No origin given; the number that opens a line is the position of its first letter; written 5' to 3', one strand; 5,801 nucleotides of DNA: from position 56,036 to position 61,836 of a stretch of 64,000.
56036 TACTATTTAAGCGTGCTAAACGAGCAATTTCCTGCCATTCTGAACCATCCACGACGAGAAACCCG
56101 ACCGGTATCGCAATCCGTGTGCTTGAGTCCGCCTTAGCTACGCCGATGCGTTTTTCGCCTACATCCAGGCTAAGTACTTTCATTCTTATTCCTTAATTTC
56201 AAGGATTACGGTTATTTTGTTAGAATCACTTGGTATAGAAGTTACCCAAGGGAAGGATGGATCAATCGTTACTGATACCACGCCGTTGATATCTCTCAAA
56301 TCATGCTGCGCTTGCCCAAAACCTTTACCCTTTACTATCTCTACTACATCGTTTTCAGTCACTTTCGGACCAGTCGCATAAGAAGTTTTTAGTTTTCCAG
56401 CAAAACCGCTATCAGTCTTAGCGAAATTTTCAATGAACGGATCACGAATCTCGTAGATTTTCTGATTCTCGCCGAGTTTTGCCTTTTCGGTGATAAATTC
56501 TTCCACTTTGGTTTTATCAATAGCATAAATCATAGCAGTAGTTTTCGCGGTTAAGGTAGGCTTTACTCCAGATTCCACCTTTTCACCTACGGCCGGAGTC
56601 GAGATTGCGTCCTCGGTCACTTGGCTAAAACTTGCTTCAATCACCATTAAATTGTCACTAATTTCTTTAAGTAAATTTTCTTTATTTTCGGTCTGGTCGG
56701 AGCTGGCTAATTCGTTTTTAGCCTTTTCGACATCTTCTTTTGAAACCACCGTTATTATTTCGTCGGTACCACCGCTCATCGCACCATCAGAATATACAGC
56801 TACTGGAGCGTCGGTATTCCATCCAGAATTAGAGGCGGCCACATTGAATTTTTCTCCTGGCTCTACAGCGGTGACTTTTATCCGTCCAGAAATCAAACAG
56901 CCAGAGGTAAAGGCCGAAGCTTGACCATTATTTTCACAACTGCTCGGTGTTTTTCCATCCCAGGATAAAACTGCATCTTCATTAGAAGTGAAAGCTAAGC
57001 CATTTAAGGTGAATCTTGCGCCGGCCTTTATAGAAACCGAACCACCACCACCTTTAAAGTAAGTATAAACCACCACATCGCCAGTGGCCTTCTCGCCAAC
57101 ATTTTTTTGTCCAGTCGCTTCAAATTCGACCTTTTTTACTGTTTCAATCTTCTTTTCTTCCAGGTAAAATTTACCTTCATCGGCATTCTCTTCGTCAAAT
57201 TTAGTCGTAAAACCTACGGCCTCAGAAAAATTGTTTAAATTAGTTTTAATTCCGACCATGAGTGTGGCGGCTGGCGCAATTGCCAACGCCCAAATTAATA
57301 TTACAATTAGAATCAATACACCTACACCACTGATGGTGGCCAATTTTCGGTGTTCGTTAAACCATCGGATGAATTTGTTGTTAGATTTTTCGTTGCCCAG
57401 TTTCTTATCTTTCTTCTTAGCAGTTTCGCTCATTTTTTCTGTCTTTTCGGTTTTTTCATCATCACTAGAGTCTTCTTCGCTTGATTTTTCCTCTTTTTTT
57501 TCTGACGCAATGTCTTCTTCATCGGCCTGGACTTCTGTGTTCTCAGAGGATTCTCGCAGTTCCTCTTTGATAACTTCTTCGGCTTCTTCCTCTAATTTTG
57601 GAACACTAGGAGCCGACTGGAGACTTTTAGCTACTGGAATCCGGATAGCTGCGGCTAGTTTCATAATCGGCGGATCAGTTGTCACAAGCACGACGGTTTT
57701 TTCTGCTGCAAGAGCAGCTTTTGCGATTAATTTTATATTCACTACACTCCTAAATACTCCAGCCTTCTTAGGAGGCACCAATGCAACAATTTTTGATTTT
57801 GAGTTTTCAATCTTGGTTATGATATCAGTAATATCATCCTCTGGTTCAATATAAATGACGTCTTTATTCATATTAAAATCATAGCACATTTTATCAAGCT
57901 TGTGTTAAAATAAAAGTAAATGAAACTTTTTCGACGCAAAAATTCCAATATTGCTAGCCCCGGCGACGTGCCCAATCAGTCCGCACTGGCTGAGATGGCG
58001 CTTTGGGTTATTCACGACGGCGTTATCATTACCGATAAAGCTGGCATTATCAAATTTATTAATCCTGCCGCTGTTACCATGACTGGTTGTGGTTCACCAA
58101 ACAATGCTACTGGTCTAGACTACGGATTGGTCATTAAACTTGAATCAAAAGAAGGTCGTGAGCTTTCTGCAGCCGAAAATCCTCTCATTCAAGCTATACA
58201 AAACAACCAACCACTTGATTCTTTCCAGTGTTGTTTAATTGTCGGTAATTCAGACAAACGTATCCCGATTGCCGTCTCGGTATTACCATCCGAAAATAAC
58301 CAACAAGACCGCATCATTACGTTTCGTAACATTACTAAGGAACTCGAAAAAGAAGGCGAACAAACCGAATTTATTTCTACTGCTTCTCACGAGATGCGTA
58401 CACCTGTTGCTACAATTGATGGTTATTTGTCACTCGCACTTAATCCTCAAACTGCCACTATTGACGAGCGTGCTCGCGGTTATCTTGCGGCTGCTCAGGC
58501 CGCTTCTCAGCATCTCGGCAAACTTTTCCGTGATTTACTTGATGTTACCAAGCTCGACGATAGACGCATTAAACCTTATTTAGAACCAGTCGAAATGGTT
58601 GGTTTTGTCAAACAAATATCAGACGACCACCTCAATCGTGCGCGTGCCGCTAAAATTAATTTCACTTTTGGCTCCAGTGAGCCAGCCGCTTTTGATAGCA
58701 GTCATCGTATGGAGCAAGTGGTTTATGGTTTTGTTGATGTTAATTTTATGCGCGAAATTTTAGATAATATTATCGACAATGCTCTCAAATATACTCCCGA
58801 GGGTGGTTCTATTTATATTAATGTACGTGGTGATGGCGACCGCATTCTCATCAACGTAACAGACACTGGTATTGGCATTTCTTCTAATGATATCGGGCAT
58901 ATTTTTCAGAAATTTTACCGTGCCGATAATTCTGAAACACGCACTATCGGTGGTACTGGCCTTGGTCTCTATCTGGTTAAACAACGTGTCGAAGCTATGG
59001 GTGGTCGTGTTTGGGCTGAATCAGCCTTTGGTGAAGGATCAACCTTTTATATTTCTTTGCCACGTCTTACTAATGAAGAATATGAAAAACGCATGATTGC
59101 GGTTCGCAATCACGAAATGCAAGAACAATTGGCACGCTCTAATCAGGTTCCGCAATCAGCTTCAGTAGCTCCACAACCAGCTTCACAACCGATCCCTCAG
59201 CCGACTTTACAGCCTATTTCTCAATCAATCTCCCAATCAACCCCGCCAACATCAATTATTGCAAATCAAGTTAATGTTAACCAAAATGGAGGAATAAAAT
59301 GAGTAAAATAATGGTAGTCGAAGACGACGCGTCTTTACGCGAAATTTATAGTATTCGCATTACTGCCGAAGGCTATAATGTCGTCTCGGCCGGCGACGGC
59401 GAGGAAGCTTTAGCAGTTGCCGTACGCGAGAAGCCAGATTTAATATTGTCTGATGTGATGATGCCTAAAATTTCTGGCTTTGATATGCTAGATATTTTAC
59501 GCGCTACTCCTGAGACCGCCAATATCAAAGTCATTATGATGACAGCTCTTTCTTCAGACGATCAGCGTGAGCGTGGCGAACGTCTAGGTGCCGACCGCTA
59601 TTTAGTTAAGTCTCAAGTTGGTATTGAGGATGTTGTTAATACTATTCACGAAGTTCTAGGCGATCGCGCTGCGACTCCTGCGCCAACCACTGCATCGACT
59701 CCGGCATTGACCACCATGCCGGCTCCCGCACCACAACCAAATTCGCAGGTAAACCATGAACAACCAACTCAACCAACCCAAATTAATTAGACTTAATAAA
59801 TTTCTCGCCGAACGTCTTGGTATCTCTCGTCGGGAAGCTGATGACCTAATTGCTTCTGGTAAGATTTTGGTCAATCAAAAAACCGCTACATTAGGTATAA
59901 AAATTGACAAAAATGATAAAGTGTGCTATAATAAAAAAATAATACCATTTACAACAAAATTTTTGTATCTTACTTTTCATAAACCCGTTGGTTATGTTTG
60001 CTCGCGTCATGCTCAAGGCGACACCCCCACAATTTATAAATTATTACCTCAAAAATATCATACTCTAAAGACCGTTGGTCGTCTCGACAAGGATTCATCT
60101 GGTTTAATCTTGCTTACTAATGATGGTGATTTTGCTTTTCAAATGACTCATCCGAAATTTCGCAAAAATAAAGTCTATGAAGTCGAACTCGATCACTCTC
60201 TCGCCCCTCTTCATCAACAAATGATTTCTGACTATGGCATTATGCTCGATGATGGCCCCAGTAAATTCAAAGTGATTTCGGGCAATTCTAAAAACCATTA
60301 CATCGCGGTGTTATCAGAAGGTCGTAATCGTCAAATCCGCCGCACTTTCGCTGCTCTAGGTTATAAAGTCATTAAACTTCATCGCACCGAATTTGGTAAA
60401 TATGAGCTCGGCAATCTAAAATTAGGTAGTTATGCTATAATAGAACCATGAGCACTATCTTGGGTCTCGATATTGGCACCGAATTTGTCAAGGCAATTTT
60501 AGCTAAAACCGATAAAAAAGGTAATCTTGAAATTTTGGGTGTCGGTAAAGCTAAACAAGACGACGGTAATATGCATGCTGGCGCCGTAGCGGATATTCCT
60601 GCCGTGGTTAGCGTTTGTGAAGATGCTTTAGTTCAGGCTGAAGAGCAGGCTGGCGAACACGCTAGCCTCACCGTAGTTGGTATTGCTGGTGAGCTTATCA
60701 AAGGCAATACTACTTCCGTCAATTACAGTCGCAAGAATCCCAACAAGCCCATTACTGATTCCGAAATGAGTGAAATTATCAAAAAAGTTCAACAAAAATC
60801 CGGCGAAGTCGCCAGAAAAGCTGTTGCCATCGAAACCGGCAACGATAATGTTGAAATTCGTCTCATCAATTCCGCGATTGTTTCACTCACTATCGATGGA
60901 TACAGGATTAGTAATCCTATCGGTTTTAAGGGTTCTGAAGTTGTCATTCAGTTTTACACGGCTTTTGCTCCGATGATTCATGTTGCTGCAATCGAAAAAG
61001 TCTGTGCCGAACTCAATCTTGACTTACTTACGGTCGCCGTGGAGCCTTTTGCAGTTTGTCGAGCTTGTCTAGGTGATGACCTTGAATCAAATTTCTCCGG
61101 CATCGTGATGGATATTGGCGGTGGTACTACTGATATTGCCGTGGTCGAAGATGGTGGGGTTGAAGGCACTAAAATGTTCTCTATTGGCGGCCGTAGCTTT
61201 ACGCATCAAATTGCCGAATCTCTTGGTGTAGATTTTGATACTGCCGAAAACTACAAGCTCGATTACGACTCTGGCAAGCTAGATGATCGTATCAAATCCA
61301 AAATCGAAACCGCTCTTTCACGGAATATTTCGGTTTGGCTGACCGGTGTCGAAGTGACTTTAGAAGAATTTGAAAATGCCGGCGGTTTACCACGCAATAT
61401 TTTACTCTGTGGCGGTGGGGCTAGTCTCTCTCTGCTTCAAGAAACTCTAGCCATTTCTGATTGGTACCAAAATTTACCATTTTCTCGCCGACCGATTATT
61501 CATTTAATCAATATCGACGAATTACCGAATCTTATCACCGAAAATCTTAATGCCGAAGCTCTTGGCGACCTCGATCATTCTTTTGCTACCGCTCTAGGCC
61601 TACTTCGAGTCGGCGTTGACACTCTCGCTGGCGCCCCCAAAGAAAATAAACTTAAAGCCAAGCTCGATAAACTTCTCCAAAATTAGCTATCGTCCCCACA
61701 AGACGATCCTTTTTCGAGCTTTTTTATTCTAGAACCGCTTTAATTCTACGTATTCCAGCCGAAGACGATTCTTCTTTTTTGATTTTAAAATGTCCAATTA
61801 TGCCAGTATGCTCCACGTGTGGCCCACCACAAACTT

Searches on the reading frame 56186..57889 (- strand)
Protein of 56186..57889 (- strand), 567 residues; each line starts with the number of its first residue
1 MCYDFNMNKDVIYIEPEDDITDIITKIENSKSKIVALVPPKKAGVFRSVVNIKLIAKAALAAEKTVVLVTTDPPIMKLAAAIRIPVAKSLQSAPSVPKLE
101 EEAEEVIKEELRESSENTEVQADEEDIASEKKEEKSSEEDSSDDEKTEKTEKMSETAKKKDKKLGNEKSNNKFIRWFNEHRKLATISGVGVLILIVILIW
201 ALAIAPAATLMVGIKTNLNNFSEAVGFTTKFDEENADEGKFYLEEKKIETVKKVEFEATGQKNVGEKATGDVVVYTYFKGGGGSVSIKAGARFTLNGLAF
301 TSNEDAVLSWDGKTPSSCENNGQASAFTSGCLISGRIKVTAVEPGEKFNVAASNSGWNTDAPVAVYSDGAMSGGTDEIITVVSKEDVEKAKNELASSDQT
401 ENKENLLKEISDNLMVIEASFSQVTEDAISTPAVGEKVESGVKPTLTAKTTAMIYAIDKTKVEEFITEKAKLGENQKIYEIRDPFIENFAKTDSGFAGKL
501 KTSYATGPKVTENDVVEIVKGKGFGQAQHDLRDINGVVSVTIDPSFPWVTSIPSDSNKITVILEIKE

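Call 3: search_protein_families(library=pfam, proteins=[window:56186-57889:-], max_evalue=0.01)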
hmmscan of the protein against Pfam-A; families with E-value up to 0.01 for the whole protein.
window:56186-57889:- (567 aa): 1 family
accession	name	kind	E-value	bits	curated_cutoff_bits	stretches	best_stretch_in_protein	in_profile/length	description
PF02724.19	CDC45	-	0.0019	17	34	1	107-163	111-195/624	CDC45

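Call 4: search_protein_families(library=ncbifam, proteins=[window:56186-57889:-], max_evalue=0.01)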
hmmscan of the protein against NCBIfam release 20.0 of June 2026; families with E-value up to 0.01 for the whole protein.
window:56186-57889:- (567 aa): 1 family
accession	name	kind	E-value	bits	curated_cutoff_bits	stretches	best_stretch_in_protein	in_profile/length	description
NF058592.1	GxPGS_dom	subfamily_domain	0.0053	16.8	45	0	289-319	10-40/65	PGS family Ig-like domain-containing protein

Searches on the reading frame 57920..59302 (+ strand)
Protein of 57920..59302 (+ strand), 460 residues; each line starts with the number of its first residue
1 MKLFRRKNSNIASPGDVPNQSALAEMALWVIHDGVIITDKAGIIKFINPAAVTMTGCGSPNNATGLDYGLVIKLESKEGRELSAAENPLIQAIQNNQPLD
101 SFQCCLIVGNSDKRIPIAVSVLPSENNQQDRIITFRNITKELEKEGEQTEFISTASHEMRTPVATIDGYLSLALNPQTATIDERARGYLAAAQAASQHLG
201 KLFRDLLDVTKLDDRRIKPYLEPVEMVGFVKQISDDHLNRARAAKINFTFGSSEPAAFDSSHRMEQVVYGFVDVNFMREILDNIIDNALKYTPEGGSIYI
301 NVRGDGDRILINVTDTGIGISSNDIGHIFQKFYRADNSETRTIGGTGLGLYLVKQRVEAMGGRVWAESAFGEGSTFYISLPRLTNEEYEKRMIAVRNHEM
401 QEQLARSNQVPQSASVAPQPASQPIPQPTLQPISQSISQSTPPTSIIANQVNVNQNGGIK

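Call 66: search_protein_families(library=pfam, proteins=[window:57920-59302:+], max_evalue=0.001)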
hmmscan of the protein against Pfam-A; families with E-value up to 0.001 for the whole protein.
window:57920-59302:+ (460 aa): 5 families
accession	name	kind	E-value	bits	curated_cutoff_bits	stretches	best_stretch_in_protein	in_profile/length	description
PF02518.31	HATPase_c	-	8.1e-31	107.2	26.4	1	273-382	2-109/111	Histidine kinase-, DNA gyrase B-, and HSP90-like ATPase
PF00512.31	HisKA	-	1.2e-13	51.3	26.9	1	148-214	2-65/66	His Kinase A (phospho-acceptor) domain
PF13426.13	PAS_9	-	3.7e-05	24.4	27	0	33-139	2-102/103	PAS domain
PF00989.32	PAS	-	0.0004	20.8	22.6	0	31-123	10-95/113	PAS fold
PF13188.13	PAS_8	-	0.00091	19.5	21.8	0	32-62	11-41/65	PAS domain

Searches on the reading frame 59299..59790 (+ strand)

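Call 66: search_protein_families(library=pfam, proteins=[window:59299-59790:+], max_evalue=0.001)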
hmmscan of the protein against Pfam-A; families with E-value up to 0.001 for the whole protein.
window:59299-59790:+ (163 aa): 1 family
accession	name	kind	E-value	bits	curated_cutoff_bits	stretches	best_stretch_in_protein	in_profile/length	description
PF00072.30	Response_reg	-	2.3e-23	82.9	30.2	1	4-106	1-101/111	Response regulator receiver domain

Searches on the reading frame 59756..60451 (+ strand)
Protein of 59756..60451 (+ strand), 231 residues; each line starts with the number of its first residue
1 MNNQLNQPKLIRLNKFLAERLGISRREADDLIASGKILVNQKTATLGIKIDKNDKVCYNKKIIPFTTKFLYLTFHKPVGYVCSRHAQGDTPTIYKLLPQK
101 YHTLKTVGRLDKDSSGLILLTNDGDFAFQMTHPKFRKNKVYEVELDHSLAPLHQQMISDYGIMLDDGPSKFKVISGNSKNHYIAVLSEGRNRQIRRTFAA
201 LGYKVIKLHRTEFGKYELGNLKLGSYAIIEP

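Call 66: search_protein_families(library=pfam, proteins=[window:59756-60451:+], max_evalue=0.001)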
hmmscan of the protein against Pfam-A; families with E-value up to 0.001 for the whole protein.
window:59756-60451:+ (231 aa): 2 families
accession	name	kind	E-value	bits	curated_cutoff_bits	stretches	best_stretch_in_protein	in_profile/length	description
PF00849.27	PseudoU_synth_2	-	3.1e-19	70.2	26.8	1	71-200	2-152/152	RNA pseudouridylate synthase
PF01479.30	S4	-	9.2e-10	38.5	22.8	1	12-56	2-48/48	S4 domain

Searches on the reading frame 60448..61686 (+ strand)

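Call 66: search_protein_families(library=pfam, proteins=[window:60448-61686:+], max_evalue=0.001)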
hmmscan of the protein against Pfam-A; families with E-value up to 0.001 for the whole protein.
window:60448-61686:+ (412 aa): 4 families
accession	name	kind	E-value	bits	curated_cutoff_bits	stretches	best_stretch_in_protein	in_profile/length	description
PF14450.12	FtsA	-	3.8e-15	56.8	31.8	1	220-284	2-66/127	Cell division protein FtsA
PF11104.14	PilM_2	-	2.1e-09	37.3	27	1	189-335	148-295/340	Type IV pilus assembly protein PilM;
PF06723.19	MreB_Mbl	-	9.1e-09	35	27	1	180-258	110-187/327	MreB/Mbl protein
PF06277.17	EutA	-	9.1e-05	22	27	1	219-250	146-177/475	Ethanolamine utilisation protein EutA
